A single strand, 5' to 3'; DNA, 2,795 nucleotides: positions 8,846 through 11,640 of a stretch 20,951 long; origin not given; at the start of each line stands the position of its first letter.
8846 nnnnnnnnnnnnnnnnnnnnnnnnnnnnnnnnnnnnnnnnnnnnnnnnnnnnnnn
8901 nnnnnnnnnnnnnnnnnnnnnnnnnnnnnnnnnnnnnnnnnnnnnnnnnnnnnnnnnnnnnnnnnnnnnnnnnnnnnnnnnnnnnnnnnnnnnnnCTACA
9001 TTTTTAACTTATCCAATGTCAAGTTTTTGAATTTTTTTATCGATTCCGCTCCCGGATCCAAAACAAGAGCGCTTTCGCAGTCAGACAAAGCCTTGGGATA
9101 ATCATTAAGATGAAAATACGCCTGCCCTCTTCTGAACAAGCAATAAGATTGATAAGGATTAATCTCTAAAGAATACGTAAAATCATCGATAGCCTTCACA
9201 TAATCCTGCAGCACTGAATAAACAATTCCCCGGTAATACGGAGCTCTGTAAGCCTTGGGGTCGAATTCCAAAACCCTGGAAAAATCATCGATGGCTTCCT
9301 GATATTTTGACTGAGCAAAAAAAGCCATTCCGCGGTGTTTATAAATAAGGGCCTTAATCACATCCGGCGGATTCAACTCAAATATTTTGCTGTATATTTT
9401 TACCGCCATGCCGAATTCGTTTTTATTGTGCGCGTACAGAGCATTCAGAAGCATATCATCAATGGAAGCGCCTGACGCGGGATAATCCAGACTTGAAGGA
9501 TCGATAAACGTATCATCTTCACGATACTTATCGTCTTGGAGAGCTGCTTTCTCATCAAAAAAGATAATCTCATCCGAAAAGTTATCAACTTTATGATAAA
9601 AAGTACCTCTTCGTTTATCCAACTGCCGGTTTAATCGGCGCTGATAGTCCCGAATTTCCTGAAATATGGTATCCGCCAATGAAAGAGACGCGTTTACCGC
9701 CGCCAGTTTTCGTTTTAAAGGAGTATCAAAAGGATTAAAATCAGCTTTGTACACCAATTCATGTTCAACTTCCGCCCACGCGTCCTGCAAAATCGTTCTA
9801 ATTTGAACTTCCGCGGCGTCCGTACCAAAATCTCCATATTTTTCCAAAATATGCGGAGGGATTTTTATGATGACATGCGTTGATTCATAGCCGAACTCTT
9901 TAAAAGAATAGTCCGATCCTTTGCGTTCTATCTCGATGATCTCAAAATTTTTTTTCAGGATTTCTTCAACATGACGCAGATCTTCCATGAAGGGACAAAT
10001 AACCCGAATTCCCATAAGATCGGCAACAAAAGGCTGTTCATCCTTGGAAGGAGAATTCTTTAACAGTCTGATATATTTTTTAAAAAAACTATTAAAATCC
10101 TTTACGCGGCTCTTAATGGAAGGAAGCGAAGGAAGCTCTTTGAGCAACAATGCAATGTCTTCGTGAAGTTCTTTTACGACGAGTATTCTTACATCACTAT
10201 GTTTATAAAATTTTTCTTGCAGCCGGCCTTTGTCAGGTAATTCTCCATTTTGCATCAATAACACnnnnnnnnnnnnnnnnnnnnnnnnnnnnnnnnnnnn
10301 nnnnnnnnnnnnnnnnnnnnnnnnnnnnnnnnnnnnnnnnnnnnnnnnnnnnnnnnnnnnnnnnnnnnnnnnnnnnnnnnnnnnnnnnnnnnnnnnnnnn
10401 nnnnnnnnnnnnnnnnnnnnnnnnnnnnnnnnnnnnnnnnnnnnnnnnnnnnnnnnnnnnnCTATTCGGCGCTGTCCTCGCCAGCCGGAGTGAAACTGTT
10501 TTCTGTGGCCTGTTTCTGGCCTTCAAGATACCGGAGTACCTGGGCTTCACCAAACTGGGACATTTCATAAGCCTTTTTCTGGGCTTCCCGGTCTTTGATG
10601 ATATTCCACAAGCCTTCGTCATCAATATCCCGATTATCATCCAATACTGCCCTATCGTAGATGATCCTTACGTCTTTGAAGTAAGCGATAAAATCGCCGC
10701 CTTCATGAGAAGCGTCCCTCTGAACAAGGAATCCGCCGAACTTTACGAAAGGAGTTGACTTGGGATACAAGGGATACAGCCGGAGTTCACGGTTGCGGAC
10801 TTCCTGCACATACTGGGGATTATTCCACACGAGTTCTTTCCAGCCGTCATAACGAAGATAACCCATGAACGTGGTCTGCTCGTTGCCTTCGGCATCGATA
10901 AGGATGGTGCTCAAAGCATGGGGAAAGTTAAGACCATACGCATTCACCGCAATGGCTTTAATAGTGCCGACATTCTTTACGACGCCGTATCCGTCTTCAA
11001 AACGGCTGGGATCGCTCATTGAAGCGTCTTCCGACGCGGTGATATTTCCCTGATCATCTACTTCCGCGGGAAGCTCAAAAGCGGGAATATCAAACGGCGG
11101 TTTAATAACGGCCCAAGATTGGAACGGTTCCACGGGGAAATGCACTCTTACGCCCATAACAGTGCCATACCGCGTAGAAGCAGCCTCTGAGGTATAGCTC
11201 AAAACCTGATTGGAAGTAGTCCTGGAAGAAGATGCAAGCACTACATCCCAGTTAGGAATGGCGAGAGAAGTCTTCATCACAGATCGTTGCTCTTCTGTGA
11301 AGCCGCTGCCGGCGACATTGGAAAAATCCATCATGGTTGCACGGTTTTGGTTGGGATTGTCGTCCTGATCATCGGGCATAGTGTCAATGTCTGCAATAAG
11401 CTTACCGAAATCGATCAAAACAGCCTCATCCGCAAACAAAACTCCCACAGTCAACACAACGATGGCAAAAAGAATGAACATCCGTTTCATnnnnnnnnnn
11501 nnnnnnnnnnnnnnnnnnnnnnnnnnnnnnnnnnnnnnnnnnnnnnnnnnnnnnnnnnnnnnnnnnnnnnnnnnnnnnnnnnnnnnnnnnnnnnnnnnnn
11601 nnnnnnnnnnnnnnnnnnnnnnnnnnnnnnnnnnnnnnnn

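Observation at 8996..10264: Small alarmone synthetase domain fused to a TPR array: possible CapRel-style fused toxin-sensor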

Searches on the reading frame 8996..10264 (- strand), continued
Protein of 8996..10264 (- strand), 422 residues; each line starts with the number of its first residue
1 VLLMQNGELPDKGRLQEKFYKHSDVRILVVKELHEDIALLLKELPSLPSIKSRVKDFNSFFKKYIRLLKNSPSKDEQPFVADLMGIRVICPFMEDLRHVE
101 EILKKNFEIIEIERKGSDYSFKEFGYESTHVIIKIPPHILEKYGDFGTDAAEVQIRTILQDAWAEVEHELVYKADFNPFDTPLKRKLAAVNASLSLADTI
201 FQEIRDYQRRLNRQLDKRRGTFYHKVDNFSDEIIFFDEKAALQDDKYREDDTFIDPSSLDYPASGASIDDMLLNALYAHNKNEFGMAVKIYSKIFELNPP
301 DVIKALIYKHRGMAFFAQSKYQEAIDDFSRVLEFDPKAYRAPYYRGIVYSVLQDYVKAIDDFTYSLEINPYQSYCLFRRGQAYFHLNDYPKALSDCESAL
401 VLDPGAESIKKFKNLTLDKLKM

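Call 61: search_solved_structures(query=L085:2483-3502:+, max_evalue=1)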
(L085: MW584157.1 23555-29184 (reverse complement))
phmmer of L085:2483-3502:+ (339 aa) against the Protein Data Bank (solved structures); distinct sequences matched with E-value up to 1: 40.
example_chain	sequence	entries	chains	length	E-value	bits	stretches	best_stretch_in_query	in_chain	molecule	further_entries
6fgk_A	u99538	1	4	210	9.9e-16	61.2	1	50-199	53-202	GTP pyrophosphokinase YwaC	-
5ded_D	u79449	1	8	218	1.6e-14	57.2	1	49-216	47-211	GTP pyrophosphokinase YjbM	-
5f2v_V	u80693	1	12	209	1.7e-14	57.1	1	49-216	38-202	GTP pyrophosphokinase YjbM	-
5dec_A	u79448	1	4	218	2.1e-14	56.8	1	50-216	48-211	GTP pyrophosphokinase YjbM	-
2be3_A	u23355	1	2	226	5.7e-13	52.1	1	53-205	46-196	GTP pyrophosphokinase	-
3l9d_A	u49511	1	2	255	3e-10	43.1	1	54-206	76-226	Putative GTP pyrophosphokinase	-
6ewz_A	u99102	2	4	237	3.6e-10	42.9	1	49-202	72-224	GTP pyrophosphokinase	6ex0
6fgj_A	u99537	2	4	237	3.6e-10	42.9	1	49-186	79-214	GTP pyrophosphokinase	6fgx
4u5f_A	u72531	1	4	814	0.14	14.7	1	274-326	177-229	Glutamate receptor 2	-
4u5c_A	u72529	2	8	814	0.14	14.7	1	274-326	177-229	Glutamate receptor 2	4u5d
4u5b_A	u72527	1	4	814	0.14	14.7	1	274-326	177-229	Glutamate receptor 2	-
4u5e_A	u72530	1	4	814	0.14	14.7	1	274-326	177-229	Glutamate receptor 2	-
9erv_A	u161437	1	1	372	0.22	14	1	69-164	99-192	RelA/SpoT family protein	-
7ztb_A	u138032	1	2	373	0.22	14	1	69-164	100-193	RelA/SpoT family protein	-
3n6v_A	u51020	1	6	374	0.35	13.3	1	277-326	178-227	Glutamate receptor 2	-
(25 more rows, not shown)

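Call 85: search_protein_families(library=pfam, proteins=[L085:2483-3502:+], max_evalue=0.1)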
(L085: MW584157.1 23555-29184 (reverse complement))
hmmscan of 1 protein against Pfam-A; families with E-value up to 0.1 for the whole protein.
L085:2483-3502:+ (339 aa): 1 family
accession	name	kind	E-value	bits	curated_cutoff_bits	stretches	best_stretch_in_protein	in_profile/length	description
PF04607.23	RelA_SpoT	-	2.9e-20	73.1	27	1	54-174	1-111/113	Region found in RelA / SpoT proteins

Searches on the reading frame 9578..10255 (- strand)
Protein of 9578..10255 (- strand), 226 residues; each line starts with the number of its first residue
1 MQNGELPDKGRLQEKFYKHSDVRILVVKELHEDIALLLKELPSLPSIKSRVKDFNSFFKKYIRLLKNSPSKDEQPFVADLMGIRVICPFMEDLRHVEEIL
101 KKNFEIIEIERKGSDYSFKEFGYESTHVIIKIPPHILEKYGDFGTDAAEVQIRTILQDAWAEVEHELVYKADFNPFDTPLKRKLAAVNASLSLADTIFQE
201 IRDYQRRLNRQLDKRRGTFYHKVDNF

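Call 20: search_solved_structures(query=window:9578-10255:-, max_evalue=10, show_alignments=3)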
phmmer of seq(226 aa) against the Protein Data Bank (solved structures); distinct sequences matched with E-value up to 10: 11.
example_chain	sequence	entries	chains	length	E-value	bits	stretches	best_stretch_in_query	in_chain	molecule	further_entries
6fgk_A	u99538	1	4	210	1.4e-18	70.7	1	45-172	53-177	GTP pyrophosphokinase YwaC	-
6ewz_A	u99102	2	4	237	1.3e-17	67.6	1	45-172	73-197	GTP pyrophosphokinase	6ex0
6fgj_A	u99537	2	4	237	1.3e-17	67.5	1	45-172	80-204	GTP pyrophosphokinase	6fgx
5f2v_V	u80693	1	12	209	5e-14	55.8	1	47-206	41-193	GTP pyrophosphokinase YjbM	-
5ded_D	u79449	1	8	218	5.7e-14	55.6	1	47-206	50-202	GTP pyrophosphokinase YjbM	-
5dec_A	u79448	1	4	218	5.7e-14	55.6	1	47-206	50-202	GTP pyrophosphokinase YjbM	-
3l9d_A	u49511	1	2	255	7e-14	55.3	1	46-206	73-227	Putative GTP pyrophosphokinase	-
2be3_A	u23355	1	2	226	1.7e-12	50.8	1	48-204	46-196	GTP pyrophosphokinase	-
7osv_A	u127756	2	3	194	0.0012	21.9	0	80-120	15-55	DeNovoTIM6-SB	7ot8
6z2i_A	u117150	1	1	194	0.0027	20.7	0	80-120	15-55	de novo designed TIM barrel DeNovoTIM6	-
3jqh_A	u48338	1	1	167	0.085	15.8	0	4-34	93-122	C-type lectin domain family 4 member M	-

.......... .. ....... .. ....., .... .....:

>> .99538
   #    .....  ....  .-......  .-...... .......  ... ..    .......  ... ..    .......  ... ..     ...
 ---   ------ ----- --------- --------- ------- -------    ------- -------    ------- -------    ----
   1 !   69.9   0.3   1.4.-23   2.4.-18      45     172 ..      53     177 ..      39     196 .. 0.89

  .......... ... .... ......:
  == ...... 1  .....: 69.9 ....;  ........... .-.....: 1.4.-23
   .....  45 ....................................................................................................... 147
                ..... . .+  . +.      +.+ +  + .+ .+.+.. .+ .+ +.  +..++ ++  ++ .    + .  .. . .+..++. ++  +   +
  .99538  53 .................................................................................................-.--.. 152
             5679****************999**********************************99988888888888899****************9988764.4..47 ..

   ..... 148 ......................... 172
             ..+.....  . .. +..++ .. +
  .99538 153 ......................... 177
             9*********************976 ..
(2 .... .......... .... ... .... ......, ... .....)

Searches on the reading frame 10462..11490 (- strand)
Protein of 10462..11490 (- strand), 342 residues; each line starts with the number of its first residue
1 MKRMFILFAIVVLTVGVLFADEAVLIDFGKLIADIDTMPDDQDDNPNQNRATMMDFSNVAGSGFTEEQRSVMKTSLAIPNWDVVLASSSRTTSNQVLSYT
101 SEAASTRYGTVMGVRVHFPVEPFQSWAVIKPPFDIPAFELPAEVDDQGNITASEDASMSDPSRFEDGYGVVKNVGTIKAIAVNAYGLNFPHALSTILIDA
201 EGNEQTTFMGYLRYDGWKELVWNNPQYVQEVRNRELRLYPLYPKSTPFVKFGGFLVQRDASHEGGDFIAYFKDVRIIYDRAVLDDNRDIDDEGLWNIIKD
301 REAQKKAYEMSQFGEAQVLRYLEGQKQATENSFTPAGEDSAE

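Call 4: search_protein_families(library=pfam, proteins=[window:10462-11490:-], max_evalue=0.01)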
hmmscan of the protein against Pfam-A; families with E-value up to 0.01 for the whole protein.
window:10462-11490:- (342 aa): 1 family
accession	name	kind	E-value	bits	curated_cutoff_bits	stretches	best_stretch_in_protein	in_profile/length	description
PF04620.18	FlaA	-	2.3e-71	240.6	25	1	47-285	3-228/230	Flagellar filament outer layer protein Flaa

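Call 5: search_protein_families(library=ncbifam, proteins=[window:10462-11490:-], max_evalue=0.01)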
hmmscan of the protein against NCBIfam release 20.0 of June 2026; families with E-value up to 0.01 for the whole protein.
window:10462-11490:- (342 aa): 2 families
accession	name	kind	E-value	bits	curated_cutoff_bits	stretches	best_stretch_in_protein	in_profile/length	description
NF047846.1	FlagFilOutFlaA2Lepto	equivalog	1.3e-05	24.7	440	1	175-281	120-218/231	flagellar filament outer layer protein FlaA2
NF047845.1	FlagFilOutFlaA1Lepto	equivalog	0.0014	18.1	500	1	161-292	159-284/306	flagellar filament outer layer protein FlaA1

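Call 6: search_protein_families(library=padloc, proteins=[window:10462-11490:-], max_evalue=0.01)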
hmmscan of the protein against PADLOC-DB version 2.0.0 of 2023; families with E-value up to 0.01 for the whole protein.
window:10462-11490:- (342 aa): 0 families
